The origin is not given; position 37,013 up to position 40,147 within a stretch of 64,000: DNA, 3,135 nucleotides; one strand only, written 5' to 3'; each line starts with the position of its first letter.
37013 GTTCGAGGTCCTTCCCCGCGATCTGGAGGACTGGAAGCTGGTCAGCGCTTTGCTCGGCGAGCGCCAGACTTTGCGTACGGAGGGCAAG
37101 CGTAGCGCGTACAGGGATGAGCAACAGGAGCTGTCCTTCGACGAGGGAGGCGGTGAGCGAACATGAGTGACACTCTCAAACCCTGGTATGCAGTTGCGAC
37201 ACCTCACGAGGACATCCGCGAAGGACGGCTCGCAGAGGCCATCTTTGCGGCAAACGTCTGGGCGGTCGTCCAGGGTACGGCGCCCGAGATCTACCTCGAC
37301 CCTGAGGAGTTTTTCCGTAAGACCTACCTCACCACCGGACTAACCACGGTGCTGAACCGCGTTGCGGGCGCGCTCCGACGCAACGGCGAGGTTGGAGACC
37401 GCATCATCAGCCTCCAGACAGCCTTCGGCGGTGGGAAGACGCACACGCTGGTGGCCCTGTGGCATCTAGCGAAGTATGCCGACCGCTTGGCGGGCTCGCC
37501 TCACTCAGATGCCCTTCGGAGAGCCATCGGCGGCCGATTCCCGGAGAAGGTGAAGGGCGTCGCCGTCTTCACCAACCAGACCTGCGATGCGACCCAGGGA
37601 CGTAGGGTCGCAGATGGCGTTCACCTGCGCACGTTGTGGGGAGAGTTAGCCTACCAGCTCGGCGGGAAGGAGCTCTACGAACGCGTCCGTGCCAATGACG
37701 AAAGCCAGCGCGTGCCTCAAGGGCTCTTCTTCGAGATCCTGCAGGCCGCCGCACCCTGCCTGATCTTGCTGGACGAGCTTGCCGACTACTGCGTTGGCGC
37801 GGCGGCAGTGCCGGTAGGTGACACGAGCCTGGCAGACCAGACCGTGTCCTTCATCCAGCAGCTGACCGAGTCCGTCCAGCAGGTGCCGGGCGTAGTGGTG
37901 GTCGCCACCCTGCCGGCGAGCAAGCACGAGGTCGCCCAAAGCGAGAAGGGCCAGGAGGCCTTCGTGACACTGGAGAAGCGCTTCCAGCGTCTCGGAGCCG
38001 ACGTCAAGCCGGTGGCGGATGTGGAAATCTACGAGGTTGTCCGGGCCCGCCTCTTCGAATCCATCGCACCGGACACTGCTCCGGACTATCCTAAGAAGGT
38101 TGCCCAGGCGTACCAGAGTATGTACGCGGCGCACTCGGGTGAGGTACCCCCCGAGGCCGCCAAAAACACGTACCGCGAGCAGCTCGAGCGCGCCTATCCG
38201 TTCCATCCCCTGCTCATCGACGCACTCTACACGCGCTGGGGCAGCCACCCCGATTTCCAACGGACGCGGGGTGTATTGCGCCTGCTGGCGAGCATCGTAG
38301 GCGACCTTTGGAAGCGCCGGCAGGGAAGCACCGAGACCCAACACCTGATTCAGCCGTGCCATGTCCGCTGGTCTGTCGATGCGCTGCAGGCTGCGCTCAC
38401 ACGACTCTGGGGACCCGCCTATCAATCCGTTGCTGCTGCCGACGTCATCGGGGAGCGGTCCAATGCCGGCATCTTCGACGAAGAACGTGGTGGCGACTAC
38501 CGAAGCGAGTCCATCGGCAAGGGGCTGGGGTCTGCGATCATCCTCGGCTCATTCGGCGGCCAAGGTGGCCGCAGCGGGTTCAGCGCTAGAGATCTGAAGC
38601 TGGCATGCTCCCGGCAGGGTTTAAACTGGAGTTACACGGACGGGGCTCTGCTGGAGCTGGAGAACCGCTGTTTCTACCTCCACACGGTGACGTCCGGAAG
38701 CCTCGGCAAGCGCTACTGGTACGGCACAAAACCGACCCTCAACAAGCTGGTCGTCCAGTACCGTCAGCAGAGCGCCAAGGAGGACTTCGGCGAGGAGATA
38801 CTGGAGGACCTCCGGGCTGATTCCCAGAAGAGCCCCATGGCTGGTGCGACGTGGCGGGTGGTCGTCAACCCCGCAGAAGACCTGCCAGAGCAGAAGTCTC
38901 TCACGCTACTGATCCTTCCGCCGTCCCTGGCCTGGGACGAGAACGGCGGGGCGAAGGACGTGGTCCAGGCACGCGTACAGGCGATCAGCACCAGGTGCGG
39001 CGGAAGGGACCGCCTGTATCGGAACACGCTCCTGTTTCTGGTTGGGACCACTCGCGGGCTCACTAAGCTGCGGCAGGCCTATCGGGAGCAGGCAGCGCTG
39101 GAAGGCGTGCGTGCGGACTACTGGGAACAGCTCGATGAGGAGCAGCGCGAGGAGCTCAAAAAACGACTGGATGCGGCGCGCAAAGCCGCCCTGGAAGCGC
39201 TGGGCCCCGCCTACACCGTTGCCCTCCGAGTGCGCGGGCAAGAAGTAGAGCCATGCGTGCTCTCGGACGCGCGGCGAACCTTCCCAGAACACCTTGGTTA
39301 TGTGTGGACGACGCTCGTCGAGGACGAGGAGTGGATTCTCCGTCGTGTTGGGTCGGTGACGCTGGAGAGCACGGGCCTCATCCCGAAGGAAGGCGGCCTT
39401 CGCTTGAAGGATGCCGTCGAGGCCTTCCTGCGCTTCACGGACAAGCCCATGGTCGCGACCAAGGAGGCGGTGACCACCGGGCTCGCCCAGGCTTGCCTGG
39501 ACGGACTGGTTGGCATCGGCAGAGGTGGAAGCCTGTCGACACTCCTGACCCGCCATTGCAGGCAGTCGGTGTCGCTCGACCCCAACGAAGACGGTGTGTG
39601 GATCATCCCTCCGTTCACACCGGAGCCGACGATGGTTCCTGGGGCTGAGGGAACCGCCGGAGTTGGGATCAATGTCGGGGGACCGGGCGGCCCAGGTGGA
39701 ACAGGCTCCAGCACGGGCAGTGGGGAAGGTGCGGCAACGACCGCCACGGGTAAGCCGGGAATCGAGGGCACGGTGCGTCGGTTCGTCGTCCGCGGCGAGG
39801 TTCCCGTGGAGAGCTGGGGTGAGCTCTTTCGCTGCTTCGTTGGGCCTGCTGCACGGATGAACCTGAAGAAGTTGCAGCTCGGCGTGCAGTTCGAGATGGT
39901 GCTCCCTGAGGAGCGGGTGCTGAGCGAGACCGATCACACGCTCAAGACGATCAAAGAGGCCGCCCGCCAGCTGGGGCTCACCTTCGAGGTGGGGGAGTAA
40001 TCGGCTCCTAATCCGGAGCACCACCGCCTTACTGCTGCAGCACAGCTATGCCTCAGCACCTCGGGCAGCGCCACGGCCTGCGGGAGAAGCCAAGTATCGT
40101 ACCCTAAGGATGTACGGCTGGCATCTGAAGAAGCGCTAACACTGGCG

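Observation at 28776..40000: Four-gene, translationally coupled defence operon: SNF2-DUF3883 helicase, OLD nuclease, DUF1156 methyltransferase and DUF499 ATPase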

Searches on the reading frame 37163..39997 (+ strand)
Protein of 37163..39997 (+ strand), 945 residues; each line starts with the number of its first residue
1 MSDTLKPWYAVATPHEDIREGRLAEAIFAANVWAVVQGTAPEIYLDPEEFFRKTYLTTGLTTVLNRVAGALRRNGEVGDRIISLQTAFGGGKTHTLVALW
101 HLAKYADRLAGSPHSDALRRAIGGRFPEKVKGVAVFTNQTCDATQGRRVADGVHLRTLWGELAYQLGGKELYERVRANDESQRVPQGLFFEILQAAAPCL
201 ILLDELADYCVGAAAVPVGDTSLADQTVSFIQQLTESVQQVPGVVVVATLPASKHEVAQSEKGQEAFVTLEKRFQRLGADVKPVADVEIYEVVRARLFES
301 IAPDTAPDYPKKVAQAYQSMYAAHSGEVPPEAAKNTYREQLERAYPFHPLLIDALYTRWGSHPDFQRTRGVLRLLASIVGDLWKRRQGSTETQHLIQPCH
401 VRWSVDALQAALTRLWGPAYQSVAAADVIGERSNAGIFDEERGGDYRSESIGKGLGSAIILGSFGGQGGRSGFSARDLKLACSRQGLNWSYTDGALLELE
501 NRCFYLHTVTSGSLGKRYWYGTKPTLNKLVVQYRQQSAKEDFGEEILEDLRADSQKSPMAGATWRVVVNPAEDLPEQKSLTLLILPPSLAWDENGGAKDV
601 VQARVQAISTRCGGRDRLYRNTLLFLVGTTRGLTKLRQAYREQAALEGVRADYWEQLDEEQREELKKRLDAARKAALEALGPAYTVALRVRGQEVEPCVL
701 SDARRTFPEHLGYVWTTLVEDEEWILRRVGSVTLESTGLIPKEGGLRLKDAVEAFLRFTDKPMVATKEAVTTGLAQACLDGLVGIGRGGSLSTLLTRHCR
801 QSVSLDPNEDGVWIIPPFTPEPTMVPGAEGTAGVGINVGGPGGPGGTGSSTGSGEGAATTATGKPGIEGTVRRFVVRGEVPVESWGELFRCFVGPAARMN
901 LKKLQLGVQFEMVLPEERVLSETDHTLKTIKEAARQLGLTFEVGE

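Call 10: search_protein_families(library=pfam, proteins=[window:37163-39997:+], max_evalue=0.01)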
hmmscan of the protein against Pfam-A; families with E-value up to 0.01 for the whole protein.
window:37163-39997:+ (945 aa): 1 family
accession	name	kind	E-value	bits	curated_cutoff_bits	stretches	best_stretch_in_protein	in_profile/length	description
PF04465.17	DUF499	-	2.8e-28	98.7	23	1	150-435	45-321/1024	Protein of unknown function (DUF499)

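Call 11: search_protein_families(library=padloc, proteins=[window:37163-39997:+], max_evalue=0.001)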
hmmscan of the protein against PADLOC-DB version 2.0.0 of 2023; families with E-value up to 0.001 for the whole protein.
window:37163-39997:+ (945 aa): 2 families
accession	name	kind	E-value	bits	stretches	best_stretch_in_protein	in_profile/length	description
PDLC00662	HmaC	-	9.2e-132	439.1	1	4-688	2-671/941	AAA+ ATPase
PDLC02192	DUF499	-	6.8e-41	138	1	46-552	34-504/1022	-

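Call 37: find_homologous_proteins(query=window:37163-39997:+, max_evalue=1e-20)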
Query window:37163-39997:+ (945 aa): 6156 proteins with E <= 1e-20 among 8000 candidates; the best 120 are listed.
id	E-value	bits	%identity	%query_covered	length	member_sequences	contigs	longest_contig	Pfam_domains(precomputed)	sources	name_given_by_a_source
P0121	0.0e+0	2049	96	100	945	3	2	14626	PF04465.18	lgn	-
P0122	0.0e+0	1898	87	100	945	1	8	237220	PF04465.18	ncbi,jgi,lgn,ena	-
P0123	0.0e+0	1898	87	100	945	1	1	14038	PF04465.18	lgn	-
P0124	0.0e+0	1897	87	100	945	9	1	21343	PF04465.18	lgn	-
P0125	0.0e+0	1896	87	100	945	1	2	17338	PF04465.18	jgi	jgi:hypothetical protein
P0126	0.0e+0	1882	87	100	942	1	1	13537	PF04465.18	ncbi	ncbi:MAG: DUF499 domain-containing protein [Planctomycetota bacterium]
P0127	0.0e+0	1879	86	100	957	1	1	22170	PF04465.18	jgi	jgi:hypothetical protein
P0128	0.0e+0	1877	86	100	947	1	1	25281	PF04465.18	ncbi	ncbi:MAG: DUF499 domain-containing protein [Thermoleophilia bacterium]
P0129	0.0e+0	1876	86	100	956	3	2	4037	PF04465.18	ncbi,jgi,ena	-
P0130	0.0e+0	1867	86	100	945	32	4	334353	PF04465.18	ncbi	-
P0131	0.0e+0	1852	86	100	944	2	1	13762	PF04465.18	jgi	-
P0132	0.0e+0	1846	84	100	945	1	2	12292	PF04465.18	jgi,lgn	-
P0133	0.0e+0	1845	85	100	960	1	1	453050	PF04465.18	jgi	jgi:hypothetical protein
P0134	0.0e+0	1842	85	100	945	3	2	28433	PF04465.18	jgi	jgi:hypothetical protein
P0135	0.0e+0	1842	84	100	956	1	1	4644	PF04465.18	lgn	-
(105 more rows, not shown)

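Call 38: find_encoding_contigs(protein=P0121, flank=10000, max_places=2)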
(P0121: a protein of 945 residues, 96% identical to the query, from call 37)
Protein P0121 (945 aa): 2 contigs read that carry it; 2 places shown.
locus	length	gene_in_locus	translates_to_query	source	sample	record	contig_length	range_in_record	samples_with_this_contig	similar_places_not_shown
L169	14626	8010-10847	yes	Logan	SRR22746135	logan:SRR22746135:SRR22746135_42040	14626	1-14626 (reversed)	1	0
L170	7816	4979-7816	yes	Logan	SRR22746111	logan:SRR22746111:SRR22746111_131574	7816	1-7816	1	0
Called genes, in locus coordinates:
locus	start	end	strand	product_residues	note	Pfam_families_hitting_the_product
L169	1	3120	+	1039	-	?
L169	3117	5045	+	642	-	PF02463:SMC_N, PF11398:DUF2813 (faint), PF13175:AAA_15, PF13476:AAA_23 (faint), PF13304:AAA_21, PF20469:OLD-like_TOPRIM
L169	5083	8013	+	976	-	PF06634:DUF1156, PF01170:UPF0020 (faint), PF02086:MethyltransfD12 (weak)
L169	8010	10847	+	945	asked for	PF04465:DUF499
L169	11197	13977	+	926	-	PF13289:SIR2_2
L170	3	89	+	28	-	?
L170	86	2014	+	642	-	PF02463:SMC_N, PF11398:DUF2813 (faint), PF13175:AAA_15, PF13476:AAA_23 (faint), PF13304:AAA_21, PF20469:OLD-like_TOPRIM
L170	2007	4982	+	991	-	PF06634:DUF1156, PF01170:UPF0020 (faint), PF02086:MethyltransfD12 (weak)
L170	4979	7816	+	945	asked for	PF04465:DUF499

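Call 39: find_encoding_contigs(protein=P0122, flank=10000, max_places=3)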
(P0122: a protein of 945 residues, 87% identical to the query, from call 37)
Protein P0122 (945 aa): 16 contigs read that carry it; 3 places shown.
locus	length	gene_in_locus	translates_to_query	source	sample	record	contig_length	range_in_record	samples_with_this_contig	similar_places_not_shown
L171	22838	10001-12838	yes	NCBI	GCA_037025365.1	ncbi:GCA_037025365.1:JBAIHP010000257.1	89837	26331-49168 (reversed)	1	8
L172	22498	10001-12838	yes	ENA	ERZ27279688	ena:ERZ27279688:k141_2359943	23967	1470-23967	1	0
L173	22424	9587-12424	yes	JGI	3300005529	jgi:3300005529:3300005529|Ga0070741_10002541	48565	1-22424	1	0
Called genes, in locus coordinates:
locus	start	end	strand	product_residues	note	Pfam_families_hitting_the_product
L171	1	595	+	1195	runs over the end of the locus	PF04851:ResIII, PF00176:SNF2-rel_dom, PF00270:DEAD (weak), PF00271:Helicase_C, PF13020:NOV_C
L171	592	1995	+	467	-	PF04326:SLFN_AlbA_2, PF13749:HATPase_c_4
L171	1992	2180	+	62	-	-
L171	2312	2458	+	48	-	-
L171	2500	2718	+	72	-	-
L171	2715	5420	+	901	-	PF02811:PHP (weak), PF02463:SMC_N (faint), PF13476:AAA_23 (weak), PF13304:AAA_21 (weak)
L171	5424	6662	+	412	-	PF04326:SLFN_AlbA_2, PF13749:HATPase_c_4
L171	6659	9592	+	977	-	PF06634:DUF1156, PF01170:UPF0020 (faint)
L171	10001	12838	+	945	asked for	PF04465:DUF499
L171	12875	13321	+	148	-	PF18766:SWI2_SNF2, PF04851:ResIII (weak)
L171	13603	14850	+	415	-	PF13173:AAA_14, PF13635:DUF4143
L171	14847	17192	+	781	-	PF04313:HSDR_N, PF04851:ResIII, PF18766:SWI2_SNF2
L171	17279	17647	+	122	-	PF00507:Oxidored_q4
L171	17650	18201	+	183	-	PF01058:Oxidored_q6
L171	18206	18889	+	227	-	PF00329:Complex1_30kDa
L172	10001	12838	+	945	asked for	PF04465:DUF499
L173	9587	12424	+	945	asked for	PF04465:DUF499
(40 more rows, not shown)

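Call 40: find_encoding_contigs(protein=P0130, flank=10000, max_places=2)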
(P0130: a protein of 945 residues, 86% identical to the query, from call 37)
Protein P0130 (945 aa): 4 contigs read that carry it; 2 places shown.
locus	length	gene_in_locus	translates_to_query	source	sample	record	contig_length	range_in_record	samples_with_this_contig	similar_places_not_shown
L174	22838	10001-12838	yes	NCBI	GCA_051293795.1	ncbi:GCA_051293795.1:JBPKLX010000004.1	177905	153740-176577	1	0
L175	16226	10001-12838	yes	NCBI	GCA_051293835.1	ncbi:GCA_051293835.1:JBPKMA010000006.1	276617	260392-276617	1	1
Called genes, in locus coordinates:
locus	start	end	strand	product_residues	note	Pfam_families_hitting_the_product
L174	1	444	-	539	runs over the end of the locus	PF18742:DpnII-MboI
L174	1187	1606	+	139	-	PF02384:N6_Mtase (weak)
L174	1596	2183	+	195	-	-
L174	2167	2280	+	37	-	-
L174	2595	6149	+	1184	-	PF00176:SNF2-rel_dom, PF00270:DEAD, PF04851:ResIII, PF00271:Helicase_C, PF13020:NOV_C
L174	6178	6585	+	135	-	PF13676:TIR_2 (weak), PF08937:ThsB_TIR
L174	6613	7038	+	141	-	PF18181:SLATT_1, PF18184:SLATT_3, PF14015:DUF4231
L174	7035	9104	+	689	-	PF06634:DUF1156, PF01170:UPF0020 (faint), PF01555:N6_N4_Mtase (faint)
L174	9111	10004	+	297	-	-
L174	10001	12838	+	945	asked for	PF04465:DUF499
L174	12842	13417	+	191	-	PF22557:DuOB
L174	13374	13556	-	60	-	-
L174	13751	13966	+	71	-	-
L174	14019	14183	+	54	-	-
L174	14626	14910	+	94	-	-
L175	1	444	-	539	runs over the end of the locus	PF18742:DpnII-MboI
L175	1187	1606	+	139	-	PF02384:N6_Mtase (weak)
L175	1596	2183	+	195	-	-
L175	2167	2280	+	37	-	-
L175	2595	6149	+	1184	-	PF00176:SNF2-rel_dom, PF00270:DEAD, PF04851:ResIII, PF00271:Helicase_C, PF13020:NOV_C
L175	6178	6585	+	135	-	PF13676:TIR_2 (weak), PF08937:ThsB_TIR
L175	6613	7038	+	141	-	PF18181:SLATT_1, PF18184:SLATT_3, PF14015:DUF4231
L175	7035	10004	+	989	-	PF06634:DUF1156, PF01170:UPF0020 (faint), PF01555:N6_N4_Mtase (faint)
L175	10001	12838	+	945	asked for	PF04465:DUF499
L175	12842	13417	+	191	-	PF22557:DuOB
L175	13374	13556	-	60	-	-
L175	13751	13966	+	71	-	-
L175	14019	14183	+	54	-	-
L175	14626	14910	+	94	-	-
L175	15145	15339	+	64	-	-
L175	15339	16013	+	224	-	-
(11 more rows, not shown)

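Call 68: search_dna_similar(query=window:37163-39997:+, collection=plasmids, mode=protein, max_rows=15)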
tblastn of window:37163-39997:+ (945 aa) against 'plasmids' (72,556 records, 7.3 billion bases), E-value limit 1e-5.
Records with a match: 146; places in all: 156; records where one place covers at least 80% of the query: 0.
Best place of each record, by identity: <60% 146.
By first word of the organism name: Rhodococcus 20; Thermus 16; Acinetobacter 7; Nostoc 6; Leptolyngbya 6; Planktothrix 4; Halobacterium 4; Haloplanus 4; Haloarcula 4; Candidatus 3; and 55 more.
By predicted mobility (MOB-suite, as given by PLSDB): non-mobilizable 98; mobilizable 24; conjugative 24.
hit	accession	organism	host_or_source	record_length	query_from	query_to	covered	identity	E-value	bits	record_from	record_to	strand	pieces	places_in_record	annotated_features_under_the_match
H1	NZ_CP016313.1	Thermus brockianus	whole organism,environmental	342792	5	652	69%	34.7%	1e-79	291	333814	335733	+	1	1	DUF499 domain-containing protein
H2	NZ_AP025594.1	Thermus brockianus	-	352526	5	652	69%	34.7%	1e-79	291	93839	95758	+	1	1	DUF499 domain-containing protein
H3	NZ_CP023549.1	Rhodobacter sp. CZR27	cell culture,paddy soil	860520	5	663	70%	33.9%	4e-81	296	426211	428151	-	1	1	DUF499 domain-containing protein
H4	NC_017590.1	Thermus thermophilus JL-18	-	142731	5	652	69%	34.2%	2e-77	285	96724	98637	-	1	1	Swt1 family HEPN domain-containing protein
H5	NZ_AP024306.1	Thermus thermophilus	-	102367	5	652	69%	34.2%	4e-77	284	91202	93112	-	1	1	Swt1 family HEPN domain-containing protein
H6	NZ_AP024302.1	Thermus thermophilus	-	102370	5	652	69%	34.2%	4e-77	284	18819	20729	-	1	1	Swt1 family HEPN domain-containing protein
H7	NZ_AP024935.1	Thermus thermophilus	-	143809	5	652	69%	34.1%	2e-77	285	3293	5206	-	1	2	Swt1 family HEPN domain-containing protein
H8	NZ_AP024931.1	Thermus thermophilus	-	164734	5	652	69%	34.0%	6e-78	286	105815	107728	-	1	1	Swt1 family HEPN domain-containing protein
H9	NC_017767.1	Thermus thermophilus HB8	-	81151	5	652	69%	34.0%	2e-77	285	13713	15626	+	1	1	Swt1 family HEPN domain-containing protein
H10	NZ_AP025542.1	Thermus thermophilus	-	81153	5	652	69%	34.0%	2e-77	285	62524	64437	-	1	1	Swt1 family HEPN domain-containing protein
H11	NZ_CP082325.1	Thermus thermophilus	cell culture,cheese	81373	5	652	69%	34.0%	2e-77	285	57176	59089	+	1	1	Swt1 family HEPN domain-containing protein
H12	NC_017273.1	Thermus thermophilus SG0.5JP17-16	-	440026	5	652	69%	33.9%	8e-77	283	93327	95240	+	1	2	Swt1 family HEPN domain-containing protein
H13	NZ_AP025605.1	Thermus thermophilus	-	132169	5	652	69%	33.9%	1e-76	283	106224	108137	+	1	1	Swt1 family HEPN domain-containing protein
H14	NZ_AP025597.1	Thermus thermophilus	-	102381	5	652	69%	33.9%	1e-76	282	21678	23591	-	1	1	Swt1 family HEPN domain-containing protein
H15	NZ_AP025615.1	Thermus thermophilus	-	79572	5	652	69%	33.9%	1e-76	282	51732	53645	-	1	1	Swt1 family HEPN domain-containing protein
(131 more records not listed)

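Call 79: search_protein_families(library=ncbifam, proteins=[window:37163-39997:+], max_evalue=0.00001)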
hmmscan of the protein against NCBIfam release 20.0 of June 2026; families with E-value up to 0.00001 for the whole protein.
window:37163-39997:+ (945 aa): 1 family
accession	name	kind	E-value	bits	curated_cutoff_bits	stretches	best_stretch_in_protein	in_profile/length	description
NF042962.1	DUF499_antiphage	equivalog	1.2e-50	172.4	1200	1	46-684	34-620/1025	anti-phage-associated DUF499 domain-containing protein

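Call 83: find_encoding_contigs(protein=P0124, flank=10000, max_places=1)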
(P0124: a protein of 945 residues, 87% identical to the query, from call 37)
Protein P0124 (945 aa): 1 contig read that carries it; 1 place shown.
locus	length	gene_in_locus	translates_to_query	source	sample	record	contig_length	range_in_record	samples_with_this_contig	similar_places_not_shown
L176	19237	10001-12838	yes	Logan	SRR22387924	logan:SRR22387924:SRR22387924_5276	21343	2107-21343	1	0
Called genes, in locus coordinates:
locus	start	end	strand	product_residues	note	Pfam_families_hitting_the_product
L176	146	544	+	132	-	-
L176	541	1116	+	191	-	-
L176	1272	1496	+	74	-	PF13560:HTH_31, PF01381:HTH_3, PF12844:HTH_19 (weak), PF22495:HTH_92 (weak)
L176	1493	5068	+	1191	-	PF04851:ResIII, PF00176:SNF2-rel_dom, PF00270:DEAD, PF00271:Helicase_C, PF13020:NOV_C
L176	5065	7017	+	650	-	PF00580:UvrD-helicase, PF13245:AAA_19, PF01443:Viral_helicase1 (faint), PF00580:UvrD-helicase, PF13361:UvrD_C, PF13538:UvrD_C_2 (faint)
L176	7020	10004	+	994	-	PF06634:DUF1156, PF01170:UPF0020 (faint)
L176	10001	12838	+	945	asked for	PF04465:DUF499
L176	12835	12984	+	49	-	-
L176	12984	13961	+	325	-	PF05496:RuvB_N (weak), PF20720:nSTAND3 (faint), PF00004:AAA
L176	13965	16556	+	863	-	PF00082:Peptidase_S8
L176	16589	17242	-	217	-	-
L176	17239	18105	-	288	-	PF13578:Methyltransf_24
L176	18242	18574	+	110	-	-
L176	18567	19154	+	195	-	-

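Call 84: find_encoding_contigs(protein=P0128, flank=10000, max_places=1)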
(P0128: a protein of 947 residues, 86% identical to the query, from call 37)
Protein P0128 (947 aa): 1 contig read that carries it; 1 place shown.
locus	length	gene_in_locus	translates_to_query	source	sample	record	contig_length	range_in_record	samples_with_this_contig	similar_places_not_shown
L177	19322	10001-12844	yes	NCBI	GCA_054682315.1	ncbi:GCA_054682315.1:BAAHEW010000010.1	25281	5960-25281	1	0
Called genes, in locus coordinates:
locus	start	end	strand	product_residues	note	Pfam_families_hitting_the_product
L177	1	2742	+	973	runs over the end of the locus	PF06634:DUF1156, PF01170:UPF0020 (faint)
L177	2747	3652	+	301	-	PF03787:RAMPs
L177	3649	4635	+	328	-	PF03787:RAMPs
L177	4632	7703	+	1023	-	-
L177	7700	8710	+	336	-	PF03787:RAMPs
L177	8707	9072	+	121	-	-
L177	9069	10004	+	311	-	-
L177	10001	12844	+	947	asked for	PF04465:DUF499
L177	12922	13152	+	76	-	PF11867:T1RH-like_C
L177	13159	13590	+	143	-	PF00717:Peptidase_S24 (weak)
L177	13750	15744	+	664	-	PF03235:GmrSD_N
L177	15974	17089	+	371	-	PF01381:HTH_3, PF12844:HTH_19 (weak), PF13560:HTH_31, PF06114:Peptidase_M78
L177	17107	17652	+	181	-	PF11848:DUF3368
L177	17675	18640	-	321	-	PF14088:DUF4268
